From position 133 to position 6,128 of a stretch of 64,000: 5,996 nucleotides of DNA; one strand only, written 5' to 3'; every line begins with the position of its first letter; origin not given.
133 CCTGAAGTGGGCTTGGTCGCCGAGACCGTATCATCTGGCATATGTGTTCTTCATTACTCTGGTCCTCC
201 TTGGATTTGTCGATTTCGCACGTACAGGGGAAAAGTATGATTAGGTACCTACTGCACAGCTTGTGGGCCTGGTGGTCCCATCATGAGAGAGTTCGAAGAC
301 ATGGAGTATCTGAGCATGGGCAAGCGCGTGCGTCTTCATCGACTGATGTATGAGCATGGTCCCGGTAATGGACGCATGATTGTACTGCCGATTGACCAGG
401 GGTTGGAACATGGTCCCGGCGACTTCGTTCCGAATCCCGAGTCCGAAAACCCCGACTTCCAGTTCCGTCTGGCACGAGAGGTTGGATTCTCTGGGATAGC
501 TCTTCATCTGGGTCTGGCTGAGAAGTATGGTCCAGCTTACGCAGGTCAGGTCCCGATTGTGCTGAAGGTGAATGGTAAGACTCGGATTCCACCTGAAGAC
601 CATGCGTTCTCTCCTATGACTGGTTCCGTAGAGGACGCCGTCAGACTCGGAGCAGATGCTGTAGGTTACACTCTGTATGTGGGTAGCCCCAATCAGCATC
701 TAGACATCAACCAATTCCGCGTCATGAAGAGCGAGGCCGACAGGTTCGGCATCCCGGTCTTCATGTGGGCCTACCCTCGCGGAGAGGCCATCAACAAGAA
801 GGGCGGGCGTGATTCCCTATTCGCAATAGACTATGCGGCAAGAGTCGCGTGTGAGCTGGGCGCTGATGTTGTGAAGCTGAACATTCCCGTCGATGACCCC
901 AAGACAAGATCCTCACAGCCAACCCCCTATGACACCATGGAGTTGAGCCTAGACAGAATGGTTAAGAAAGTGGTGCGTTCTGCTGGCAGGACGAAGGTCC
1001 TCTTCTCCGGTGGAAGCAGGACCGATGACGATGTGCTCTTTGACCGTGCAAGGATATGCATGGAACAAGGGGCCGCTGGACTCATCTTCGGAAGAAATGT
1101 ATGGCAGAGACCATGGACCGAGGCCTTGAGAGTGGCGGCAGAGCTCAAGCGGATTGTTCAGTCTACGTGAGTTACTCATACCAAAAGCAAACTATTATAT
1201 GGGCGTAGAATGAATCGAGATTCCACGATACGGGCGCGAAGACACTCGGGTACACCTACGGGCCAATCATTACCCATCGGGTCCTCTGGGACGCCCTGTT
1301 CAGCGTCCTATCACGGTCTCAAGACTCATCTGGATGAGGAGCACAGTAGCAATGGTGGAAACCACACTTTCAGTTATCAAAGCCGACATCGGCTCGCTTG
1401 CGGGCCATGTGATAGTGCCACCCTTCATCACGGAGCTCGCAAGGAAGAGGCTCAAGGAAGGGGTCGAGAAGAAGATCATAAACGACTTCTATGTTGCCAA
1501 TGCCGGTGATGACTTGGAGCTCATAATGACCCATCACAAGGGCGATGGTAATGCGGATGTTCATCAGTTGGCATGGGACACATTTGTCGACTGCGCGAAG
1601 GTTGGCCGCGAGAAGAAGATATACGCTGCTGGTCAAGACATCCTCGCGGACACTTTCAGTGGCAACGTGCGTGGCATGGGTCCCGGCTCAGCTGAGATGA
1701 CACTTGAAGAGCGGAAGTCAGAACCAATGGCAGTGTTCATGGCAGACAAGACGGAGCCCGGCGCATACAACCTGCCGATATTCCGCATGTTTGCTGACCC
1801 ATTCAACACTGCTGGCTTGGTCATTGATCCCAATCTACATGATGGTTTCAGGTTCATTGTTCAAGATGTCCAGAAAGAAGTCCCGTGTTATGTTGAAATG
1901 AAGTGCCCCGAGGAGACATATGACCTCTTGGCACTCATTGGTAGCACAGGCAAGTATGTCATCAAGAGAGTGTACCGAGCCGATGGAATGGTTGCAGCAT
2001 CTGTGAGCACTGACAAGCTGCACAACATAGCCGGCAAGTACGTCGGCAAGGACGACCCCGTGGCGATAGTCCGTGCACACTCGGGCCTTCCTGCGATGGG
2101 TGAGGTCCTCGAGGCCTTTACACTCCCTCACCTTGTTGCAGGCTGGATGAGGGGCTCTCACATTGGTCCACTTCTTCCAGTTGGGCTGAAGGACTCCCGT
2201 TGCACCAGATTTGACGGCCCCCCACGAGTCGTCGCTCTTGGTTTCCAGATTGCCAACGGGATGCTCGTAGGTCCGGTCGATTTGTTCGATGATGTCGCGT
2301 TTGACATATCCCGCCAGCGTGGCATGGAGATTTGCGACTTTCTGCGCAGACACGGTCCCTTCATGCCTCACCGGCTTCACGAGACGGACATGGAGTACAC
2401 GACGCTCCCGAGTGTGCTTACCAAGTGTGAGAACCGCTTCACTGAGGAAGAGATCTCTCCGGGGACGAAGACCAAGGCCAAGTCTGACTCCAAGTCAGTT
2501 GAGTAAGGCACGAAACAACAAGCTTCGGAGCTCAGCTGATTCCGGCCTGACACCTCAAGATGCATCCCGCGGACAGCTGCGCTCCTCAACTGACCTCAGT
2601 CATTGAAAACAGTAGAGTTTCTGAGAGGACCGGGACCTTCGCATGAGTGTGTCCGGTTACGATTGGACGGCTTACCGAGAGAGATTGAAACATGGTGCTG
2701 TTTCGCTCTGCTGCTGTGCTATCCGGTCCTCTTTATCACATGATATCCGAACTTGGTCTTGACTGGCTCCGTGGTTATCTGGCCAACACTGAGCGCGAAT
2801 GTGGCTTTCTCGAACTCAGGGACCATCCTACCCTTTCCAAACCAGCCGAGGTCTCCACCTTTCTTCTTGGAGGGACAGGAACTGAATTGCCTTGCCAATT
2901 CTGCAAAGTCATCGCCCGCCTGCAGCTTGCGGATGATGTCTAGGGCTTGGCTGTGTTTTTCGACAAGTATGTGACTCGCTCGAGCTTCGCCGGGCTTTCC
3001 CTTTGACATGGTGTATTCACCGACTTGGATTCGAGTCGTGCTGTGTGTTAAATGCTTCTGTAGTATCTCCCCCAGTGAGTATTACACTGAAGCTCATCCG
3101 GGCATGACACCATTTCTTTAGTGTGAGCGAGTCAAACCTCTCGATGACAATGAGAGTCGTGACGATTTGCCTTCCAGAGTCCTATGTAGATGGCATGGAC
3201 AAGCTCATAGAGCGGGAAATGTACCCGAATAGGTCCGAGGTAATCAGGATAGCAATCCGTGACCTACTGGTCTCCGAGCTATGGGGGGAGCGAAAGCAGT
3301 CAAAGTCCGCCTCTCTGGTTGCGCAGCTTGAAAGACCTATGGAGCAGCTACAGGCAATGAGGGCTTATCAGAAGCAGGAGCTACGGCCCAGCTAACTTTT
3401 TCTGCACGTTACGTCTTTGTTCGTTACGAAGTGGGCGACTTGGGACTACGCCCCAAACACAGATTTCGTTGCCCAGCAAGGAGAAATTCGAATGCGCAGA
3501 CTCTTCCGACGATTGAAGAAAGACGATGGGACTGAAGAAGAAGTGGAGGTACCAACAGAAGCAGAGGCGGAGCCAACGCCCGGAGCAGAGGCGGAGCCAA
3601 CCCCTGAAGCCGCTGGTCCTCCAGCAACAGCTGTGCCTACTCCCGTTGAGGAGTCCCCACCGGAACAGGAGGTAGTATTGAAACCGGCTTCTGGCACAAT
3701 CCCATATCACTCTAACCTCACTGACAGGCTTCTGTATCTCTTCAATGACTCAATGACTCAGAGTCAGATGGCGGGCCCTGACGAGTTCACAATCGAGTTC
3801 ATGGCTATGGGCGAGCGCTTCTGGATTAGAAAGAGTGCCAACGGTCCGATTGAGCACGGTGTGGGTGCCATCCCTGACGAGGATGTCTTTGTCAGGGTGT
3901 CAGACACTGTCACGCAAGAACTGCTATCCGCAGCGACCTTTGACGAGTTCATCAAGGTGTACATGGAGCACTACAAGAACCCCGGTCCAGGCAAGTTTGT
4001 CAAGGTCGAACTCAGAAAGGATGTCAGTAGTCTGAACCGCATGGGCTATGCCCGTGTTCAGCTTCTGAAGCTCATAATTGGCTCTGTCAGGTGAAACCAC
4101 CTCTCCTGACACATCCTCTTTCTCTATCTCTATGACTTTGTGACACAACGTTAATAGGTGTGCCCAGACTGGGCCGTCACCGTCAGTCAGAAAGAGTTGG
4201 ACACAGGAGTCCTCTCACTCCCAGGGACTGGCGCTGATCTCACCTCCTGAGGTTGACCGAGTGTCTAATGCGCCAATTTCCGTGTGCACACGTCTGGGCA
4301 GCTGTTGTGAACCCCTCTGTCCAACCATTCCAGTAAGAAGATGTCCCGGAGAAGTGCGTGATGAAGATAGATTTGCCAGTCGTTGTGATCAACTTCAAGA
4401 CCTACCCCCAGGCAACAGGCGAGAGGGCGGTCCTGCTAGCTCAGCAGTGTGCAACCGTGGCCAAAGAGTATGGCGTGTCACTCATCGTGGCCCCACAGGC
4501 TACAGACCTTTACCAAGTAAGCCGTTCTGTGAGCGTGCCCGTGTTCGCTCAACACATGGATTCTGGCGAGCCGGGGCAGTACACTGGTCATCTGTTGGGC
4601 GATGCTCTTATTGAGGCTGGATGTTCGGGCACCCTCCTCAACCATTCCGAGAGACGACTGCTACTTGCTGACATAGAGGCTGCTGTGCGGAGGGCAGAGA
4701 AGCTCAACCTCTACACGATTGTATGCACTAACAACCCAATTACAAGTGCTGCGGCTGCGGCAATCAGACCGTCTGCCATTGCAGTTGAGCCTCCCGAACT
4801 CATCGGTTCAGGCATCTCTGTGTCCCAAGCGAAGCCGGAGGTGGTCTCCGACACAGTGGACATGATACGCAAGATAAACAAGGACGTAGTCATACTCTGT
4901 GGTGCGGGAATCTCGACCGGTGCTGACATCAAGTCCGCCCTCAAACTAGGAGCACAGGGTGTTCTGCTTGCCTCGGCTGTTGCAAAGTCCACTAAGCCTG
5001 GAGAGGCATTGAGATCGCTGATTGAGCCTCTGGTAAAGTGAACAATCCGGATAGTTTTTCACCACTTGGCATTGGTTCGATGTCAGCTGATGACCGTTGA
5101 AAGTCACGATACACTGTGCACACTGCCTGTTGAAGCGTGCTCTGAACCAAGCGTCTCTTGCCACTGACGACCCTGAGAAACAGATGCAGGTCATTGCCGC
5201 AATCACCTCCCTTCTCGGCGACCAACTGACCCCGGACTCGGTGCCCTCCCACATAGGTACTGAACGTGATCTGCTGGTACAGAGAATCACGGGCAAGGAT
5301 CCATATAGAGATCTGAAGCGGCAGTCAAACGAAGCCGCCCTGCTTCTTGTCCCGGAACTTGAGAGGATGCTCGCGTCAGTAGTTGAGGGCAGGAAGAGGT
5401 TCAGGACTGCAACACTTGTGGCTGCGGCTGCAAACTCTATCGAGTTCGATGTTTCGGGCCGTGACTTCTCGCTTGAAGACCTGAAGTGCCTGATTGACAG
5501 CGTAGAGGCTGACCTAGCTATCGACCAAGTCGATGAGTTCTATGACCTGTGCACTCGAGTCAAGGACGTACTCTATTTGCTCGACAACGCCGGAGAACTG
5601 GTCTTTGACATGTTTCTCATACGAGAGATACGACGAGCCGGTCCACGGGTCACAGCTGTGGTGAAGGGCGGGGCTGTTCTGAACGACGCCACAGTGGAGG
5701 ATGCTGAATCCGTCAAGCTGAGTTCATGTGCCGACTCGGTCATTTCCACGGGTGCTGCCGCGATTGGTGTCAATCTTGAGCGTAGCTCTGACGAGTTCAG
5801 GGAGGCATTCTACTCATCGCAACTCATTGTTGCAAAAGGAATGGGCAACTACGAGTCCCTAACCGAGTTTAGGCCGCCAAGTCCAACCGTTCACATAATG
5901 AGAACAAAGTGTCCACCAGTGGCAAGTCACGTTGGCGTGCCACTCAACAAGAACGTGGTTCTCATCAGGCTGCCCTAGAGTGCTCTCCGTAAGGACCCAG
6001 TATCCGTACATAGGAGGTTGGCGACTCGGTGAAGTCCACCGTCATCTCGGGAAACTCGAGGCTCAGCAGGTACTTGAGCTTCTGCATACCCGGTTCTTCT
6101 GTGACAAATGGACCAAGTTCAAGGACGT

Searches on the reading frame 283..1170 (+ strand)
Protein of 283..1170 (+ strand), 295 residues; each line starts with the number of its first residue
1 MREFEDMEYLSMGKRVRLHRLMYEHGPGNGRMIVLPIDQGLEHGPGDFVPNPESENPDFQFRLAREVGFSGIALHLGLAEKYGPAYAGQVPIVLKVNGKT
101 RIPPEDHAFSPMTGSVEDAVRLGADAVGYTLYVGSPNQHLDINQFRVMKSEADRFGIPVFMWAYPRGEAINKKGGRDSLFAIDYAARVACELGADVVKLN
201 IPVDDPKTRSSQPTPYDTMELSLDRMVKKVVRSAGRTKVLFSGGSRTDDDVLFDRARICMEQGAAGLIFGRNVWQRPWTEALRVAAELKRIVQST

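Call 63: search_protein_families(library=pfam, proteins=[window:283-1170:+], max_evalue=0.00001)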
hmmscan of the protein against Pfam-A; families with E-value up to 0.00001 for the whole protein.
window:283-1170:+ (295 aa): 1 family
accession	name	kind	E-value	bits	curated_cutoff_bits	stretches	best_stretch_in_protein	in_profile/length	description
PF01791.15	DeoC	-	4.9e-33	115.1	23.8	1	33-276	2-229/229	DeoC/LacD family aldolase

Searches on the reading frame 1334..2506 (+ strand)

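Call 63: search_protein_families(library=pfam, proteins=[window:1334-2506:+], max_evalue=0.00001)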
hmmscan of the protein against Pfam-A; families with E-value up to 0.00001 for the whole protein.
window:1334-2506:+ (390 aa): 1 family
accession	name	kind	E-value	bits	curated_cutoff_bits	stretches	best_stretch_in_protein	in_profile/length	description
PF01950.21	FBPase_3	-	1.6e-168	560.9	25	1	10-369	2-360/361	Fructose-1,6-bisphosphatase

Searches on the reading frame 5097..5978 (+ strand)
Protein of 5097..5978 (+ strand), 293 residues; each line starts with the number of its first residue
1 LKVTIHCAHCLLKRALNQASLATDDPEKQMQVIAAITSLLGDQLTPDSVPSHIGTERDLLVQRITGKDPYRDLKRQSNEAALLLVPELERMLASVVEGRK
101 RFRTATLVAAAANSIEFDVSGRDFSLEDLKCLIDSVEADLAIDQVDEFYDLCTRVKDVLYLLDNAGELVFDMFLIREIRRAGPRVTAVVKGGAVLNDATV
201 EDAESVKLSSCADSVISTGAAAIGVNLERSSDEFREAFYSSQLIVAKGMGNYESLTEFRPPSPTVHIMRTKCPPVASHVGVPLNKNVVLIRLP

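Call 63: search_protein_families(library=pfam, proteins=[window:5097-5978:+], max_evalue=0.00001)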
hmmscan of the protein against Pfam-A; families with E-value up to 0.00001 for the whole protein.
window:5097-5978:+ (293 aa): 1 family
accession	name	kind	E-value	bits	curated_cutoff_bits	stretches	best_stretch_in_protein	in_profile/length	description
PF01937.24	ARMT1-like_dom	-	8.8e-60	202.9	25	1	6-286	4-310/311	Damage-control phosphatase ARMT1-like domain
